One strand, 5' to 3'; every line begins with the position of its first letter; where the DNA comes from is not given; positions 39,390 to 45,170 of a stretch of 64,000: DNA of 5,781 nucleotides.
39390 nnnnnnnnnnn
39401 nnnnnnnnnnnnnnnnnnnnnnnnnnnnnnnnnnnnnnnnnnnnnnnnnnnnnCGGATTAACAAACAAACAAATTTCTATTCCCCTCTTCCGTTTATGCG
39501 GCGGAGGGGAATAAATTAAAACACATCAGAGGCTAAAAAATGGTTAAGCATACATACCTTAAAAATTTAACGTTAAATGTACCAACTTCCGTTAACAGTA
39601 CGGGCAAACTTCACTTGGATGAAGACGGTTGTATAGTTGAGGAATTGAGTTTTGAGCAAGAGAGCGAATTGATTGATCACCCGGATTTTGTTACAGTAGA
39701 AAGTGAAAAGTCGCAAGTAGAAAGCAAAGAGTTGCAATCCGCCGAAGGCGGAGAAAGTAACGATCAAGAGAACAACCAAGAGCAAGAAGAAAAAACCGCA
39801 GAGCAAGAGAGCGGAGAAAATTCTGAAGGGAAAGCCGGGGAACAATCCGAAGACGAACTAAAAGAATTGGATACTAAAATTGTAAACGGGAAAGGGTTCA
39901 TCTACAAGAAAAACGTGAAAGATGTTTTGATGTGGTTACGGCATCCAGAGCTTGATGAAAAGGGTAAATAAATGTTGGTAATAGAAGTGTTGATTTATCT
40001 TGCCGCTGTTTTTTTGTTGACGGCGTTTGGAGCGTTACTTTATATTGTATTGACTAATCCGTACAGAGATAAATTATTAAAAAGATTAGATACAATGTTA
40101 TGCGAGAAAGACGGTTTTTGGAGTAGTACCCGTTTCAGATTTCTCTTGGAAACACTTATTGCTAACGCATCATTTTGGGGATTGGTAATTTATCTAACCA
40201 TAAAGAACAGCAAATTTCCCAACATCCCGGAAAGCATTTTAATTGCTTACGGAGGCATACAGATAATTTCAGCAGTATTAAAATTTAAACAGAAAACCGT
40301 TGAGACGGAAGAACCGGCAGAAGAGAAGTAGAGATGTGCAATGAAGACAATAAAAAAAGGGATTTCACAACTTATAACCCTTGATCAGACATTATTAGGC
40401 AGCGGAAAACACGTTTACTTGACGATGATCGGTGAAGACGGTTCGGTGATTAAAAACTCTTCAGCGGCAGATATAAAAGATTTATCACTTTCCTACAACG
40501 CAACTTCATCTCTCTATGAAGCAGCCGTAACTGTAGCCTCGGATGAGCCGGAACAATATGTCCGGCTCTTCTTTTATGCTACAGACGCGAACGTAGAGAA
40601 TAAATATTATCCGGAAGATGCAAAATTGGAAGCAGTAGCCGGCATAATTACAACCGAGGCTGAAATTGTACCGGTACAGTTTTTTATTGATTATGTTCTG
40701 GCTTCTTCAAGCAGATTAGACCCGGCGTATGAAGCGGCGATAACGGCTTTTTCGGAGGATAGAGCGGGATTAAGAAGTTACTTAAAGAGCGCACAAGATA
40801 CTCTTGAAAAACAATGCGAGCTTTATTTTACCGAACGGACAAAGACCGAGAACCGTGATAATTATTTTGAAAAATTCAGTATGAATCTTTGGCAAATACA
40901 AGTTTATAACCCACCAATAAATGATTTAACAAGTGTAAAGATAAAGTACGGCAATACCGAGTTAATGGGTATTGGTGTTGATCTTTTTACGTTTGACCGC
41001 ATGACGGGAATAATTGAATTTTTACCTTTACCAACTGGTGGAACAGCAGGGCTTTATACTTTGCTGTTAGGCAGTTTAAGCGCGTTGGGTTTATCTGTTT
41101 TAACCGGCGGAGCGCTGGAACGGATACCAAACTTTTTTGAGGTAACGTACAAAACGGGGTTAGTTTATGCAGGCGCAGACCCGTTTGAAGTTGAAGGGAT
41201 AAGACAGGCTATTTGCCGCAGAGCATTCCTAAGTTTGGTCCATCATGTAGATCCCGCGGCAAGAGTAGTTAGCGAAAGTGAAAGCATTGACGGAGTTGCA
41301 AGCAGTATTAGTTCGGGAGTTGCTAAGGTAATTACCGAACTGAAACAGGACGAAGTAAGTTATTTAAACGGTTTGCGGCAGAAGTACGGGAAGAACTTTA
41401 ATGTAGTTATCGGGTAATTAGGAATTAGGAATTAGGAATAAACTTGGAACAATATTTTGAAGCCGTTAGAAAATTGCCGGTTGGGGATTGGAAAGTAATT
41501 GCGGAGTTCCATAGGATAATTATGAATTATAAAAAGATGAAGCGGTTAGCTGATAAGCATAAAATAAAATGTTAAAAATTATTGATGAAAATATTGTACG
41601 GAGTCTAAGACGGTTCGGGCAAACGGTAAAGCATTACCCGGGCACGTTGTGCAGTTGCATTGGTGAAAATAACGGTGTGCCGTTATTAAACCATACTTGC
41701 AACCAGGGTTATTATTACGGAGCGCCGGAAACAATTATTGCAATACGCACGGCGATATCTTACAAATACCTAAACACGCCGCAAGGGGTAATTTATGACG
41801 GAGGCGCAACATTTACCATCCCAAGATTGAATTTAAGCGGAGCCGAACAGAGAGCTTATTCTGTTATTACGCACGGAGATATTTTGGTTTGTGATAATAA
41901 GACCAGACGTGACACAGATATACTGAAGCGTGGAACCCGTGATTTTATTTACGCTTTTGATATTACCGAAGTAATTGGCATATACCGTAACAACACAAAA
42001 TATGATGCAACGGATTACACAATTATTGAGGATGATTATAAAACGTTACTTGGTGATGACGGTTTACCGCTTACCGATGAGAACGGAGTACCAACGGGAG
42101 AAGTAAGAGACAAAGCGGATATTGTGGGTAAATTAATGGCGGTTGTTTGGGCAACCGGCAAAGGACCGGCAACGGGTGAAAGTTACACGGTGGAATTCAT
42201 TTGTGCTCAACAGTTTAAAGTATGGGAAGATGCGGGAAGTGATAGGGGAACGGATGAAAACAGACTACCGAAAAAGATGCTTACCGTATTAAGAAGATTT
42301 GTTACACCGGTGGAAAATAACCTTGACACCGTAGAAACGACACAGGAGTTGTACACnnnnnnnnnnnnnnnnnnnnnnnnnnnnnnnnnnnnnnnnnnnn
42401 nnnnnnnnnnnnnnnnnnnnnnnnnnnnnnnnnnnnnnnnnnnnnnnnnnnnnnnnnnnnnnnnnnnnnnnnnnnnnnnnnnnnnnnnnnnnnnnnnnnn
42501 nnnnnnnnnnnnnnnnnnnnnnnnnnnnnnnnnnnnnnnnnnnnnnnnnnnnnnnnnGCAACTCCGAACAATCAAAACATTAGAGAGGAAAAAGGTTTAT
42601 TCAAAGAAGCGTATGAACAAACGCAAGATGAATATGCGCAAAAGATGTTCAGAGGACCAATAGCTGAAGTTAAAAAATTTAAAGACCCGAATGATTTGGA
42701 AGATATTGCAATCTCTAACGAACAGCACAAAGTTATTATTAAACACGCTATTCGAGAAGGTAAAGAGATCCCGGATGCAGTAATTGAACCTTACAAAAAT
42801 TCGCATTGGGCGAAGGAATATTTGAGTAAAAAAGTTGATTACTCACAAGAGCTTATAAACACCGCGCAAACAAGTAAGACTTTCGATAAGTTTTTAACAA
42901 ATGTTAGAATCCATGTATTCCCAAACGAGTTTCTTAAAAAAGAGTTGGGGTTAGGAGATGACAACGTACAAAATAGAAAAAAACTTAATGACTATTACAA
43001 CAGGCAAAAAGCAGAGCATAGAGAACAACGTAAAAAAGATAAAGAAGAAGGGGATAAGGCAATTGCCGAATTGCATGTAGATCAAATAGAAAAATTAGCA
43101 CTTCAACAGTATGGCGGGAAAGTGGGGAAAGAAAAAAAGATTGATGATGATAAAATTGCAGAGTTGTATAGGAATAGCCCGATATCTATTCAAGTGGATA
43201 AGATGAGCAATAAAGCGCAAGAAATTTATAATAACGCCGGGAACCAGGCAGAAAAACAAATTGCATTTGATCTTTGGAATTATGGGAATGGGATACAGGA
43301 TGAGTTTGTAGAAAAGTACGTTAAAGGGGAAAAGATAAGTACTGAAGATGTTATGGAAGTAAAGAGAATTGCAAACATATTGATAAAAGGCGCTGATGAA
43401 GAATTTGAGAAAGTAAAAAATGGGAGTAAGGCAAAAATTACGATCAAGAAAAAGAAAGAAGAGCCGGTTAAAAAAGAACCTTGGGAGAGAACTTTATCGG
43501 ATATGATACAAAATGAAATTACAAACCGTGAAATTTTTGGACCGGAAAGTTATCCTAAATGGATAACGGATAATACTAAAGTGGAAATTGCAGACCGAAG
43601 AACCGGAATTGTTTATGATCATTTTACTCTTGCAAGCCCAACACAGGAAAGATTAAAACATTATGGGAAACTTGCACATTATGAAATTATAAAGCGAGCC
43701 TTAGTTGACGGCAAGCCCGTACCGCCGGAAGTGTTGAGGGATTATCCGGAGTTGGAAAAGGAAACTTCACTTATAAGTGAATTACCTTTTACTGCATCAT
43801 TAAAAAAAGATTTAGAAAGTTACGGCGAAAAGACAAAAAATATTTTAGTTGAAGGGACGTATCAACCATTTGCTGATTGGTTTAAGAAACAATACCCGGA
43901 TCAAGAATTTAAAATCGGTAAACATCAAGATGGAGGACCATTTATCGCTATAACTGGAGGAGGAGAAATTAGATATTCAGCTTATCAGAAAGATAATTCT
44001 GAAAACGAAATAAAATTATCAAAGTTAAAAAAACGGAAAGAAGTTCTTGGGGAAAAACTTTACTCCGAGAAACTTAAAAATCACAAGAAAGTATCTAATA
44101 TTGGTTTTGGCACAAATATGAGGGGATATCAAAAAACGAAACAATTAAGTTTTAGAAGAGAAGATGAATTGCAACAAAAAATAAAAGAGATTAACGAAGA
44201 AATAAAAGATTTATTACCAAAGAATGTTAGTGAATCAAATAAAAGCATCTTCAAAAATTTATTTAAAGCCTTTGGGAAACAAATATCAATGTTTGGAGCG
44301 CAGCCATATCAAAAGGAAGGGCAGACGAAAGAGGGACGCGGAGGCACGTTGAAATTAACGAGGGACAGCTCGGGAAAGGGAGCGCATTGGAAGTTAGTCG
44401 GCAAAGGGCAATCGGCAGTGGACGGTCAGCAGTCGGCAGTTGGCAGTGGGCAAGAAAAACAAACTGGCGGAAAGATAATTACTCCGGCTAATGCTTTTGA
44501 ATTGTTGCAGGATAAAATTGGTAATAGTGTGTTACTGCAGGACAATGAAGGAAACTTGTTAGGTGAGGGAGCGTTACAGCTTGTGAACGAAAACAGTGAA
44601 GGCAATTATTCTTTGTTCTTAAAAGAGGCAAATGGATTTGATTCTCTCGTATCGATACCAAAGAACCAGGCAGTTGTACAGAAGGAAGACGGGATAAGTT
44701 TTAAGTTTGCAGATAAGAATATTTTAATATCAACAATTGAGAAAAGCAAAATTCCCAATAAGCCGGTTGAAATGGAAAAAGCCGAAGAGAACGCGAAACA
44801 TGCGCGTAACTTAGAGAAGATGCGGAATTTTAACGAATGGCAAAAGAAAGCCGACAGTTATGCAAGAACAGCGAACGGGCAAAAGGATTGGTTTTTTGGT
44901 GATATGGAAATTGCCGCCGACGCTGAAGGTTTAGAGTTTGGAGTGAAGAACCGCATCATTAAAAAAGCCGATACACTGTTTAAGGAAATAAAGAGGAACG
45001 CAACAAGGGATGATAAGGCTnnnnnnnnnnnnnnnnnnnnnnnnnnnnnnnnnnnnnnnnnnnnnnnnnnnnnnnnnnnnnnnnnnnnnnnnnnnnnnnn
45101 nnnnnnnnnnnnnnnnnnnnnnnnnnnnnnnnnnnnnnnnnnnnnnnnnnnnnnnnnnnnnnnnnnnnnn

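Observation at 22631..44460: A recurrent leader plus heptamer-encoded linker cassette delimits effector modules inside the polyvalent proteins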

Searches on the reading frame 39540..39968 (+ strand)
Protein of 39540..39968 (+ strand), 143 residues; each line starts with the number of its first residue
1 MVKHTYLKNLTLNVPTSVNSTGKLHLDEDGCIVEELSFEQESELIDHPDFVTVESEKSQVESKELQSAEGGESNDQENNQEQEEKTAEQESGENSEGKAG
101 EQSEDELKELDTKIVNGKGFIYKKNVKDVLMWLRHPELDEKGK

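Call 42: search_protein_families(library=pfam, proteins=[window:39540-39968:+], max_evalue=1)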
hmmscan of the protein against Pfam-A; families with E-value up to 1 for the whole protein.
window:39540-39968:+ (143 aa): 5 families
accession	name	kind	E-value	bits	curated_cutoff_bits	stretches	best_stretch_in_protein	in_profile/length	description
PF24040.1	DUF7349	-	3.9e-05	23.8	27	1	20-58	12-49/50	Domain of unknown function (DUF7349)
PF21203.3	ECM10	-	0.051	15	23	1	23-105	3-77/98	ER membrane protein complex subunit 10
PF03612.19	EIIBC-GUT_N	-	0.29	11.3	22.8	1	50-120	100-170/184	Sorbitol phosphotransferase enzyme II N-terminus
PF15862.10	Coilin_N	-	0.79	10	32.9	0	23-107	48-128/139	Coilin N-terminus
PF02724.19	CDC45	-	0.93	8.1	34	1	25-104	104-183/624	CDC45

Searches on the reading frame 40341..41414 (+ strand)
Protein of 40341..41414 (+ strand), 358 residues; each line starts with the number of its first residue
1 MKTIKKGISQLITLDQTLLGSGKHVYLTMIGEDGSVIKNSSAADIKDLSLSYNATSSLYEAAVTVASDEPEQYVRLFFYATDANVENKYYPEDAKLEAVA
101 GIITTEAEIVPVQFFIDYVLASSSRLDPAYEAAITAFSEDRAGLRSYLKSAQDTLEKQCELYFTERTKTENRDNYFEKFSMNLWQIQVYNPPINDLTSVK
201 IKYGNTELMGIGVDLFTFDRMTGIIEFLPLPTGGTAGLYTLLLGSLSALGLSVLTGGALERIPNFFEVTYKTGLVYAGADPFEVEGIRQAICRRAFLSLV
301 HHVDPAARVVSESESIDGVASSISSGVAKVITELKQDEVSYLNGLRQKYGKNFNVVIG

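Call 17: search_protein_families(library=phrogs, proteins=[window:40341-41414:+], max_evalue=0.001)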
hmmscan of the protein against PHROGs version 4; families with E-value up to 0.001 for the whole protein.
window:40341-41414:+ (358 aa): 1 family
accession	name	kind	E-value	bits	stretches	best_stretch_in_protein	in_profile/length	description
phrog_772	-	tail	6.9e-08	33.2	1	144-352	72-300/305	tail fiber protein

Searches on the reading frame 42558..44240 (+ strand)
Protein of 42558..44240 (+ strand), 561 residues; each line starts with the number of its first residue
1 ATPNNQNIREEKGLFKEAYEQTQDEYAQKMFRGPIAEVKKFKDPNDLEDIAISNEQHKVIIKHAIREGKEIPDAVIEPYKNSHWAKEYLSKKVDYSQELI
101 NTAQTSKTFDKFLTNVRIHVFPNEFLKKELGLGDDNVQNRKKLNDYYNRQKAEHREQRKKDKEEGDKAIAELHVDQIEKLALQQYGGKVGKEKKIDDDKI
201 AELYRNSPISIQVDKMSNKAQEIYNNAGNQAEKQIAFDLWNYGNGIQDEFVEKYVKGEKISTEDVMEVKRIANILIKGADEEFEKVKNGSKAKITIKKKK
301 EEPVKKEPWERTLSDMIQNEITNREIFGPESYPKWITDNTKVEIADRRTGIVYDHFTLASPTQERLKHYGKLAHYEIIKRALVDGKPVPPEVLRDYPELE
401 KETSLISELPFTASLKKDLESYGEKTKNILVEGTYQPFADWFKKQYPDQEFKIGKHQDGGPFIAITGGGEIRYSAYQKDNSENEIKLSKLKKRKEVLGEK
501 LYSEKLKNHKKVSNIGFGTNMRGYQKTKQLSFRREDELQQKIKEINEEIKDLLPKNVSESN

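Call 42: search_protein_families(library=pfam, proteins=[window:42558-44240:+], max_evalue=1)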
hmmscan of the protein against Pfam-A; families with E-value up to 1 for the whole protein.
window:42558-44240:+ (561 aa): 1 family
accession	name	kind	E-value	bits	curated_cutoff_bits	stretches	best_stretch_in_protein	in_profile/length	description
PF15933.10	RnlB_antitoxin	-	0.032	15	27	1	218-278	14-75/94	Antitoxin to bacterial toxin RNase LS or RnlA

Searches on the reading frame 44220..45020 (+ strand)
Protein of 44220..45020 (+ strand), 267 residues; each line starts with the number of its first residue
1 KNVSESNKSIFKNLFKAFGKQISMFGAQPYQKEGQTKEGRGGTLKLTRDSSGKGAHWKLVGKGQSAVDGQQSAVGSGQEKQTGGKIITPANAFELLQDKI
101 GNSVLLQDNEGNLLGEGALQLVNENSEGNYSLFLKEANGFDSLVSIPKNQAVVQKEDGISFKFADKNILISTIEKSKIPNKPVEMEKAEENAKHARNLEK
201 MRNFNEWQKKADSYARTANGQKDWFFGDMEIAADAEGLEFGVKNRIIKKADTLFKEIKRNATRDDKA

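Call 59: find_homologous_proteins(query=window:44220-45020:+, max_evalue=0.001)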
Query window:44220-45020:+ (267 aa): 1 proteins with E <= 0.001 among 1032 candidates.
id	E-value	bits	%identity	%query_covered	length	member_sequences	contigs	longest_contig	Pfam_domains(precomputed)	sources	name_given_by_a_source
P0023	5.8e-92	326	59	96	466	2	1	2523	-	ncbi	ncbi:MAG: hypothetical protein ACYC6C_14770, partial [Coriobacteriia bacterium]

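Call 65: predict_structure(alignment_id=A5)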
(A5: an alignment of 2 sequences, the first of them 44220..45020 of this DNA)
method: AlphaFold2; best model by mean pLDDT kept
length: 267 residues; sequences in the alignment: 2
mean_pLDDT: 53.5   pTM: 0.33
mean pLDDT of the five models: 53.5, 51.8, 51.2, 50.6, 48.7
residues with pLDDT >= 90: 0; 70-90: 62; 50-70: 78; < 50: 127
segments of 3 or more residues with pLDDT < 50: 1-30, 62-82, 179-187, 201-230, 236-267
pLDDT, mean of each block of 10 residues (from residue 1): 34 38 37 64 63 59 33 26 69 79 72 70 67 67 72 80 69 54 45 54 46 41 44 44 37 41 36
secondary structure, 60 per line:
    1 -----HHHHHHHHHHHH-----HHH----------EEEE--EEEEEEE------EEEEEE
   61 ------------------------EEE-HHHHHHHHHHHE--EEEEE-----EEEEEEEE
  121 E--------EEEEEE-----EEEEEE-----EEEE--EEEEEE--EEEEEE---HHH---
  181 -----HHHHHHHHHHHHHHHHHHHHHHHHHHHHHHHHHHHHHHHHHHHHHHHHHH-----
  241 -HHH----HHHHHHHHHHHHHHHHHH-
elements in order: H6-17 E36-39 E42-48 E55-60 E85-87 H89-99 E103-107 E113-121 E130-135 E141-146 E152-155 E158-163 E166-171 H186-235 H249-266
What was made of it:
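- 44238..44408 (+): Internal leader of protein 3 (aa 628-684: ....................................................). AlphaFold2: helix, disordered QISMF, small beta unit (call 65).
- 44396..44452 (+): Family A heptamer array encoding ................. Predicted disordered, pLDDT 26-33 (call 65).
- On Beta-clamp-binding motif: AlphaFold2 gives pLDDT below 50 around QISMF, but the alignment had only 2 sequences (call 65).
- AlphaFold2 predicts a disordered motif, a small beta unit, a disordered linker, then a folded domain (call 65). The motif lies in a predicted disordered stretch (call 65).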
